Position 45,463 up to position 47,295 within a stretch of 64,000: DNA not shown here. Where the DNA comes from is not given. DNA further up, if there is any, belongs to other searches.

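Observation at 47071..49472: LtaS-like transferase gene bracketed by 118-bp direct repeats that duplicate the Wzy-stop/Wzx-start junction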

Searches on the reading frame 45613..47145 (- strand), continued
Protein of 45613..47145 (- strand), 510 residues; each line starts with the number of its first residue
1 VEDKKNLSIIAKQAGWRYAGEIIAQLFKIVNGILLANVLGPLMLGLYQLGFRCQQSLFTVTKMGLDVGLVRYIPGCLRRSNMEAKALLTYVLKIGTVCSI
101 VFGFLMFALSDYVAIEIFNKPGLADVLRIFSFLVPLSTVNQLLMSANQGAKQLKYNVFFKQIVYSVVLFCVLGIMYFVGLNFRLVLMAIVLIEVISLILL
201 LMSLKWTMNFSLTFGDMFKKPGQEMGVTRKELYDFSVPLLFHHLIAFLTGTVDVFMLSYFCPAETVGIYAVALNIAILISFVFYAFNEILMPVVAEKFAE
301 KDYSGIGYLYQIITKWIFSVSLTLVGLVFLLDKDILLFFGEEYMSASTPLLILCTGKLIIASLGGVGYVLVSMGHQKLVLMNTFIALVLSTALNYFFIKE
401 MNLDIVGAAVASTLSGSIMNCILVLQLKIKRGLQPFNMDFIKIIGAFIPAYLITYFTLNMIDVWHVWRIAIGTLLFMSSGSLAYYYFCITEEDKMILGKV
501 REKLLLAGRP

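Call 33: search_protein_families(library=pfam, proteins=[L001:5788-7422:+])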
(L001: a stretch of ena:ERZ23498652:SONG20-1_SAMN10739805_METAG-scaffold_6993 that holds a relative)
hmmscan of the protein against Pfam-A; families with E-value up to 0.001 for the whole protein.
L001:5788-7422:+ (544 aa): 1 family
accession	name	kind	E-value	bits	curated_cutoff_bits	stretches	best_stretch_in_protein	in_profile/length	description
PF01663.27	Phosphodiest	-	1.5e-34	120.5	23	1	6-425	2-321/342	Type I phosphodiesterase / nucleotide pyrophosphatase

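Call 48: search_protein_families(library=ncbifam, proteins=[window:45613-47145:-], max_evalue=0.001)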
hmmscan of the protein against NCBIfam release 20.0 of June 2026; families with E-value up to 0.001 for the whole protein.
window:45613-47145:- (510 aa): 3 families
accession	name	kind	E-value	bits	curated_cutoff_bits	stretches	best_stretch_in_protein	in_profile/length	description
TIGR02900.1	spore_V_B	equivalog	6e-17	61.6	372.3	1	21-484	12-485/488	stage V sporulation protein B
TIGR00797.1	matE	subfamily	1.4e-11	43.9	147.4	1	238-482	1-247/396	MATE family efflux transporter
NF047674.1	TeichurnBiosyTuaB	equivalog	1.7e-09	37.3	580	1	10-475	8-461/469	teichuronic acid biosynthesis protein TuaB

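Call 53: list_cluster_members(proteins=[P0241, P0001, P0121])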
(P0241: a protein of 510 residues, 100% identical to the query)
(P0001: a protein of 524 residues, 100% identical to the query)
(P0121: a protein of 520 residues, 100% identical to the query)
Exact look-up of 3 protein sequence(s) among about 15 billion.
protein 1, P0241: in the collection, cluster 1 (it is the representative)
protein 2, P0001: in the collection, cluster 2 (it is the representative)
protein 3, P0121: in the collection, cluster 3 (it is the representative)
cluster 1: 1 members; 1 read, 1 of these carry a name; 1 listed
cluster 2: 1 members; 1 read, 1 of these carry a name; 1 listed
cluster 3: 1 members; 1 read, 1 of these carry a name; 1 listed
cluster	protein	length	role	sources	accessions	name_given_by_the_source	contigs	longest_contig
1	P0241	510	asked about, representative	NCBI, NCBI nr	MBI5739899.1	MAG: flippase [Nitrospirae bacterium] | flippase [Nitrospirota bacterium]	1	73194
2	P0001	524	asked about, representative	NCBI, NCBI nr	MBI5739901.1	MAG: O-antigen ligase family protein [Nitrospirae bacterium] | O-antigen ligase family protein [Nitrospirota bacterium]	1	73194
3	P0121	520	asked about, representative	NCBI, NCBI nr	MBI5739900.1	MAG: sulfatase-like hydrolase/transferase [Nitrospirae bacterium] | sulfatase-like hydrolase/transferase [Nitrospirota bacterium]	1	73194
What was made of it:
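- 45613..47145 (-): wzx flippase gene (510 aa, GTG start). It is identical to NCBI MBI5739899.1 (call 53).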
